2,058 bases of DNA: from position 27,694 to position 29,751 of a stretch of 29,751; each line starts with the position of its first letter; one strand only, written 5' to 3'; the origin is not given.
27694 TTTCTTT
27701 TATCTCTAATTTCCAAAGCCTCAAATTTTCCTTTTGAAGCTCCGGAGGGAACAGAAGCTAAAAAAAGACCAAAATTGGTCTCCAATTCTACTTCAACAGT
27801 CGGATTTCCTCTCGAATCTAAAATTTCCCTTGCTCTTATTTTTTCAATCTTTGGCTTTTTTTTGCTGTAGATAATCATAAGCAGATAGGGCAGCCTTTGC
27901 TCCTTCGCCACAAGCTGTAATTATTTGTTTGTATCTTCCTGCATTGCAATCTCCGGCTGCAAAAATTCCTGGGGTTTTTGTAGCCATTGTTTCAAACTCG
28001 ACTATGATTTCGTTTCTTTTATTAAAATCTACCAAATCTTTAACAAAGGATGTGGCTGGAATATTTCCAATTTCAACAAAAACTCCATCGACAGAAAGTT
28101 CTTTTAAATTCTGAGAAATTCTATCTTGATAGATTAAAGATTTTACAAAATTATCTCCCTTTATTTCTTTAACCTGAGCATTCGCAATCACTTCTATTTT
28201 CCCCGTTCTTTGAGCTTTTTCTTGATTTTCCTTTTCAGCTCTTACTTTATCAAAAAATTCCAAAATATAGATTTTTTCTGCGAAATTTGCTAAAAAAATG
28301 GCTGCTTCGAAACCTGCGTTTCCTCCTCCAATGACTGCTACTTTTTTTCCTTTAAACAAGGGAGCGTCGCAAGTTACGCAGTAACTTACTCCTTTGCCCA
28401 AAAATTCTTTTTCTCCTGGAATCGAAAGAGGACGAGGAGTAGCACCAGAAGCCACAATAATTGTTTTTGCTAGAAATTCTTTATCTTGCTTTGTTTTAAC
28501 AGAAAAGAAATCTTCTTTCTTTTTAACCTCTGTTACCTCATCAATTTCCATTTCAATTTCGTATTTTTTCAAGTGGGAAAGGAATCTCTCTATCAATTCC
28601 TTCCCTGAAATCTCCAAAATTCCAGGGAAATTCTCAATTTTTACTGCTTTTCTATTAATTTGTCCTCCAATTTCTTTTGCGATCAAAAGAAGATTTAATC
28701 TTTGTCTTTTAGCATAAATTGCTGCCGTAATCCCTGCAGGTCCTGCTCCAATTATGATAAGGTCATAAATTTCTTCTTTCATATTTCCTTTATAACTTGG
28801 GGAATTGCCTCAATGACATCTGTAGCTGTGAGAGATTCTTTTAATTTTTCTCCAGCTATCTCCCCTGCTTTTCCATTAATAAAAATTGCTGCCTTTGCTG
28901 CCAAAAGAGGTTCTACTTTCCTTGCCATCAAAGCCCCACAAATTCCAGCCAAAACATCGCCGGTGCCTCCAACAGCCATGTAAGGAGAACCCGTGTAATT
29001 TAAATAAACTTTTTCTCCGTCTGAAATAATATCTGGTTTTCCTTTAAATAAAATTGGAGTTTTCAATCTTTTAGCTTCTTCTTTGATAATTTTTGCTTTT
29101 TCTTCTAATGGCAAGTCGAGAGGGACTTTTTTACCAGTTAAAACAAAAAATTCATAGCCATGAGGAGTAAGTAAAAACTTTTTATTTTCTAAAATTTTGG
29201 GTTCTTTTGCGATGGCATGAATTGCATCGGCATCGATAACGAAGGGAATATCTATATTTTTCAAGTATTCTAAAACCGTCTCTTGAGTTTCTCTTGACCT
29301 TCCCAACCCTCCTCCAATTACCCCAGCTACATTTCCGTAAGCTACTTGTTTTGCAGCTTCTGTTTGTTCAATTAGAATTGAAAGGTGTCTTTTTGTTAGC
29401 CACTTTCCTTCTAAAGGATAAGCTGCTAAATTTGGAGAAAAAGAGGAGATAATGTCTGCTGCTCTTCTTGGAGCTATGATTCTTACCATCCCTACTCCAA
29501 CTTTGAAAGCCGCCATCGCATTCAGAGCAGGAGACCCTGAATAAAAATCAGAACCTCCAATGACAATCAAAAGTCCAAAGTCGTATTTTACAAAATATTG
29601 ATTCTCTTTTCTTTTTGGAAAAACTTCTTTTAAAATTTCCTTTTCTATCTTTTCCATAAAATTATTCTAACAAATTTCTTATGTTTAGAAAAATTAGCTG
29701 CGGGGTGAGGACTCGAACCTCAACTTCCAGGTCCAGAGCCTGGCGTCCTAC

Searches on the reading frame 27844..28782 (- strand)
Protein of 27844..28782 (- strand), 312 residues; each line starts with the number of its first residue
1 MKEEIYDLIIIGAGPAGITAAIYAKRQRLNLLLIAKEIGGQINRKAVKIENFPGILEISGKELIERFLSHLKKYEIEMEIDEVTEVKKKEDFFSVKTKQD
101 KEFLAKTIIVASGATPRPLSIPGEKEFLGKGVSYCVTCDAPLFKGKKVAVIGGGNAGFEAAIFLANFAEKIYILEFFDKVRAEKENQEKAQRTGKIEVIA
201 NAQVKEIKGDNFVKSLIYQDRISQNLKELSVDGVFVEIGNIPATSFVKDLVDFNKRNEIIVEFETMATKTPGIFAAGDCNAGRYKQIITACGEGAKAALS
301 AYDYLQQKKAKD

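Call 51: search_protein_families(library=pfam, proteins=[window:27844-28782:-], max_evalue=0.0001)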
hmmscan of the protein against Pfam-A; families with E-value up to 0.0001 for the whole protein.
window:27844-28782:- (312 aa): 12 families
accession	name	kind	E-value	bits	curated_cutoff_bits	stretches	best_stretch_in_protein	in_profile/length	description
PF07992.20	Pyr_redox_2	-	3.7e-48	164.9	26.1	1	6-294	1-291/291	Pyridine nucleotide-disulphide oxidoreductase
PF13738.12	Pyr_redox_3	-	4e-27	95.7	30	1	60-277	80-305/305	Pyridine nucleotide-disulphide oxidoreductase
PF03486.20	HI0933_like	-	1.8e-14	54.2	50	0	7-37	2-32/244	HI0933-like protein Rossmann domain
PF01134.28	GIDA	-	2.1e-12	47.2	22.1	0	7-38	1-32/391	Glucose inhibited division protein A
PF00070.33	Pyr_redox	-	9.1e-12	45.8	22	1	147-214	1-75/82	Pyridine nucleotide-disulphide oxidoreductase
PF00890.30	FAD_binding_2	-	2.1e-09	37.6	20.4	0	7-37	1-31/414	FAD binding domain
PF12831.13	FAD_oxidored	-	5.8e-09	36.2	27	1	7-47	1-43/416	FAD dependent oxidoreductase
PF13434.12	Lys_Orn_oxgnase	-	8.3e-08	32.2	21.3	0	69-167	106-210/339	L-lysine 6-monooxygenase/L-ornithine 5-monooxygenase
PF13450.12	NAD_binding_8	-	3.1e-06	27.8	21.9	0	10-47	1-40/68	NAD(P)-binding Rossmann-like domain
PF01946.23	Thi4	-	8.1e-06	25.7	26.2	0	6-38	18-51/235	Thi4 family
PF05834.18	Lycopene_cycl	-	3.5e-05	23.5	23.4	0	7-34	1-30/380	Lycopene cyclase protein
PF01262.27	AlaDh_PNT_C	-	6.8e-05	22.8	23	0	145-198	28-78/214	Alanine dehydrogenase/PNT, C-terminal domain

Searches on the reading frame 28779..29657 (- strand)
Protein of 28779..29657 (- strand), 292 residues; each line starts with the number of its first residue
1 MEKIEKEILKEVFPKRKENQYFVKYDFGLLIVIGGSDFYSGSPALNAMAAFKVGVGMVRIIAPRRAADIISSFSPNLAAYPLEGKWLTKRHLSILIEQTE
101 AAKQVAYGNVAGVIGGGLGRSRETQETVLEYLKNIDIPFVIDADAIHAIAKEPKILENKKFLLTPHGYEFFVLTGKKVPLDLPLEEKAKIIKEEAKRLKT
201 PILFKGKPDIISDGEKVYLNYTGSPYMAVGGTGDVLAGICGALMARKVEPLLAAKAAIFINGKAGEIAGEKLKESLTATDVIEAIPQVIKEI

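Call 51: search_protein_families(library=pfam, proteins=[window:28779-29657:-], max_evalue=0.0001)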
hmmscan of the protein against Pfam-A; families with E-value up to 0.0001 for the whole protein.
window:28779-29657:- (292 aa): 2 families
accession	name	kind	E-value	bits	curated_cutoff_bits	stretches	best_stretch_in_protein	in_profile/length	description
PF01256.23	Carb_kinase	-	3.6e-47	161.3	27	1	31-286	2-241/242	NAD(P)H-hydrate dehydratase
PF02110.20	HK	-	2.6e-09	37.3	27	1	188-285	141-241/247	Hydroxyethylthiazole kinase family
